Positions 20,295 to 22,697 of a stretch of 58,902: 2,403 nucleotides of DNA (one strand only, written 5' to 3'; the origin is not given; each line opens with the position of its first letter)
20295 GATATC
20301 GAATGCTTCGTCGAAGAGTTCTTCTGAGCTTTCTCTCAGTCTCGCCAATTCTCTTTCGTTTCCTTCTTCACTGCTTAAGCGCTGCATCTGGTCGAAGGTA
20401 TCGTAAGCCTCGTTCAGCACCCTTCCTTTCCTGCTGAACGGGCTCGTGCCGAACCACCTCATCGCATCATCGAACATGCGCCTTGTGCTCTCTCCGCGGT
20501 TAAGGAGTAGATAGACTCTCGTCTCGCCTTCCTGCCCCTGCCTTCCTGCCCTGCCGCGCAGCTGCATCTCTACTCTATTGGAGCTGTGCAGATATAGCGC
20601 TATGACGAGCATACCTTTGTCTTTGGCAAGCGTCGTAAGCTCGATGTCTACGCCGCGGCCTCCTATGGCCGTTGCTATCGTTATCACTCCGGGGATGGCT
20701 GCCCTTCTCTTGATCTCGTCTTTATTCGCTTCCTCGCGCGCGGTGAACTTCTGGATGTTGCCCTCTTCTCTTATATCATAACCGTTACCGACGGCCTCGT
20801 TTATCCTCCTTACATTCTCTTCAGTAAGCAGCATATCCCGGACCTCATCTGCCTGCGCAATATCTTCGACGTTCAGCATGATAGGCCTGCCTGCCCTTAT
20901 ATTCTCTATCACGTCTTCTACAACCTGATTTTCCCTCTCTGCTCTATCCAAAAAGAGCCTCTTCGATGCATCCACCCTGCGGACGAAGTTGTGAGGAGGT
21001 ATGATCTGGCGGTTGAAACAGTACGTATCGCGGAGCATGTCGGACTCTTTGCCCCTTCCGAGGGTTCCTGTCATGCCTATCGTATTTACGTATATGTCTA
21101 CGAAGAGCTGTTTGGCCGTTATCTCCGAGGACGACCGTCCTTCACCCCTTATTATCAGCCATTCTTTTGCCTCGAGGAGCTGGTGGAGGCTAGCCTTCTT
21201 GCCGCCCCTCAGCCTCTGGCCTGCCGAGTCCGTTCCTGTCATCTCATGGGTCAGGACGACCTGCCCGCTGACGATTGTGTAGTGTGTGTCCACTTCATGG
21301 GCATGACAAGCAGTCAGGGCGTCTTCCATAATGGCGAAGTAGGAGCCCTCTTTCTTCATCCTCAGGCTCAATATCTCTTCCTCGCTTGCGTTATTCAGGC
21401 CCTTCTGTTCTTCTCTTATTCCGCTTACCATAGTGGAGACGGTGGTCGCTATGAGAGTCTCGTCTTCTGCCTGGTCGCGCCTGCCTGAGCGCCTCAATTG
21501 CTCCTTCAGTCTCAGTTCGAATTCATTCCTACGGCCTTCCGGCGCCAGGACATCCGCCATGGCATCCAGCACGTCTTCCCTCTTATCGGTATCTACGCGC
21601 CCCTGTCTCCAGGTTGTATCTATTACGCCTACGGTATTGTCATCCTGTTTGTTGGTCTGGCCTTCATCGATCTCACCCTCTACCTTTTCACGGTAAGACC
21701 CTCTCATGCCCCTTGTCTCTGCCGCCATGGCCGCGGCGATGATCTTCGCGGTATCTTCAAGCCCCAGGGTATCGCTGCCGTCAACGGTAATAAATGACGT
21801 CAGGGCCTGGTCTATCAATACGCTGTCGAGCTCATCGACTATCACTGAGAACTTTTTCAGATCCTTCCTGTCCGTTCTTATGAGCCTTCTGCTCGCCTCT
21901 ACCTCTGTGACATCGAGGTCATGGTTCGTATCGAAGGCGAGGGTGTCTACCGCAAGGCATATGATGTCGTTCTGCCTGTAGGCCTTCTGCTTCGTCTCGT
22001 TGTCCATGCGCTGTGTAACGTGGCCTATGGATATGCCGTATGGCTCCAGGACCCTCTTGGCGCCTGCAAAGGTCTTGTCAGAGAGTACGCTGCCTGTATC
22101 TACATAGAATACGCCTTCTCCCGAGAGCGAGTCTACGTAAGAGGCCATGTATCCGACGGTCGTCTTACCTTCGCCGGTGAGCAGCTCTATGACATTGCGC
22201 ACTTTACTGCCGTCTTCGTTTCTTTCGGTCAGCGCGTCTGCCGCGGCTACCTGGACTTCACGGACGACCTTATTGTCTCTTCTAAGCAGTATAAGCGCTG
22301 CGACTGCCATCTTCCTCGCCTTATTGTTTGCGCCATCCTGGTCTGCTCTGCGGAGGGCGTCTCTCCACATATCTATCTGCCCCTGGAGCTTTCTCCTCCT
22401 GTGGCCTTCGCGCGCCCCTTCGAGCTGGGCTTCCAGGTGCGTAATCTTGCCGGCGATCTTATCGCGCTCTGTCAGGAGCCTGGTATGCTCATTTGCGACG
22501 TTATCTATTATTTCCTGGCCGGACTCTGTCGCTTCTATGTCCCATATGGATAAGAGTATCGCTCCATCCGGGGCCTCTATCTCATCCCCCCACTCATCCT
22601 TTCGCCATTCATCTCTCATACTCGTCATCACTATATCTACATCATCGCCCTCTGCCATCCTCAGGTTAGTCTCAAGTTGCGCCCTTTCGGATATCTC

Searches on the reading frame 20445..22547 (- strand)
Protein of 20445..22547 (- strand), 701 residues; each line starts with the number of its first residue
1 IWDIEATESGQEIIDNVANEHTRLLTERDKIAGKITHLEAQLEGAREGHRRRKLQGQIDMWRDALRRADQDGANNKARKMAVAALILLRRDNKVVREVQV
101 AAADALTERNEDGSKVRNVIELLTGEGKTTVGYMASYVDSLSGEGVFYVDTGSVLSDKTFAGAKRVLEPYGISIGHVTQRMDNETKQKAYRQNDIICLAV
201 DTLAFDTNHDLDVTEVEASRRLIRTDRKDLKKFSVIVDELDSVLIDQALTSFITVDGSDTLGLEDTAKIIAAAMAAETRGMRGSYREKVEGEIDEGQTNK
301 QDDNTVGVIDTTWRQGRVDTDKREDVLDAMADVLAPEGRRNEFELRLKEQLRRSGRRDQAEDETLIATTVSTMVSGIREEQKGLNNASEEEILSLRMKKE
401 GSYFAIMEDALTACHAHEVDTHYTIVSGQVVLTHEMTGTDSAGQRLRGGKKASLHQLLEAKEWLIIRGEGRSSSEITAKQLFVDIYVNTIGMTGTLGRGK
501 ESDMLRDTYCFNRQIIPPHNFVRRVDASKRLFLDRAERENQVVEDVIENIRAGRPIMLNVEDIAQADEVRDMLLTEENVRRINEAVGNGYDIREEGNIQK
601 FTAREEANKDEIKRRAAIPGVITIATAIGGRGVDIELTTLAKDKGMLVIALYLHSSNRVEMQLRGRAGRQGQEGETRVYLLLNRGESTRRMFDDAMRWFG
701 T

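Call 81: find_homologous_proteins(query=window:20445-22547:-, max_evalue=1e-10)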
Query window:20445-22547:- (701 aa): 1033 proteins with E <= 1e-10 among 8000 candidates; the best 120 are listed.
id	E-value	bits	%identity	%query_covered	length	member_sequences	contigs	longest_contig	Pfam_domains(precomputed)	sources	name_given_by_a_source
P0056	2.1e-38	150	28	83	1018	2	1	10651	PF07517.21,PF00270.36,PF07516.19,PF21090.4,PF00271.38,PF01043.27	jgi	jgi:preprotein translocase subunit SecA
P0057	5.1e-37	146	33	42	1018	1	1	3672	PF07517.21,PF00270.36,PF07516.19,PF21090.4,PF00271.38,PF01043.27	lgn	-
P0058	1.9e-36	144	32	45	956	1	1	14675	PF07517.21,PF00270.36,PF07516.19,PF21090.4,PF01903.23,PF06180.17,PF01043.27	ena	-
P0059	4.3e-36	143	27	83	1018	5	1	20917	PF07517.21,PF00270.36,PF07516.19,PF21090.4,PF00271.38,PF01043.27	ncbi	-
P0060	4.9e-36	142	32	42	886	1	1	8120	PF07517.21,PF00270.36,PF07516.19,PF21090.4,PF02810.22,PF00271.38,PF01043.27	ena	-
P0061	6.0e-36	142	32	49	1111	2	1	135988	PF07517.21,PF00270.36,PF07516.19,PF21090.4,PF01043.27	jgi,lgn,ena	-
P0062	1.5e-35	141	31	42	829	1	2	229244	PF07517.21,PF00270.36,PF07516.19,PF21090.4,PF02810.22,PF01043.27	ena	-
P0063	1.5e-35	141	31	42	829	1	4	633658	PF07517.21,PF00270.36,PF07516.19,PF21090.4,PF02810.22,PF01043.27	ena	-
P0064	1.6e-35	141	33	42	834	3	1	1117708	PF07517.21,PF00270.36,PF07516.19,PF21090.4,PF02810.22,PF00271.38,PF01043.27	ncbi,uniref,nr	ncbi:preprotein translocase subunit SecA [Hathewaya massiliensis]|uniref:preprotein translocase subu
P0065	1.7e-35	141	31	42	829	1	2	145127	PF07517.21,PF00270.36,PF07516.19,PF21090.4,PF02810.22,PF01043.27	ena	-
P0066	2.0e-35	140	31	42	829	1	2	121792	PF07517.21,PF00270.36,PF07516.19,PF21090.4,PF02810.22,PF01043.27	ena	-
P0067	2.2e-35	140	31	42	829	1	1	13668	PF07517.21,PF00270.36,PF07516.19,PF21090.4,PF02810.22,PF01043.27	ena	-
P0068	3.3e-35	140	28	83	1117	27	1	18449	PF07517.21,PF00270.36,PF07516.19,PF21090.4,PF01043.27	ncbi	ncbi:MAG: preprotein translocase subunit SecA [Flavobacteriaceae bacterium]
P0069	4.5e-35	139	32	42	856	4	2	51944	PF07517.21,PF00270.36,PF07516.19,PF21090.4,PF02810.22,PF01043.27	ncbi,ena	-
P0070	6.2e-35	139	31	42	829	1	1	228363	PF07517.21,PF00270.36,PF07516.19,PF21090.4,PF02810.22,PF01043.27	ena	-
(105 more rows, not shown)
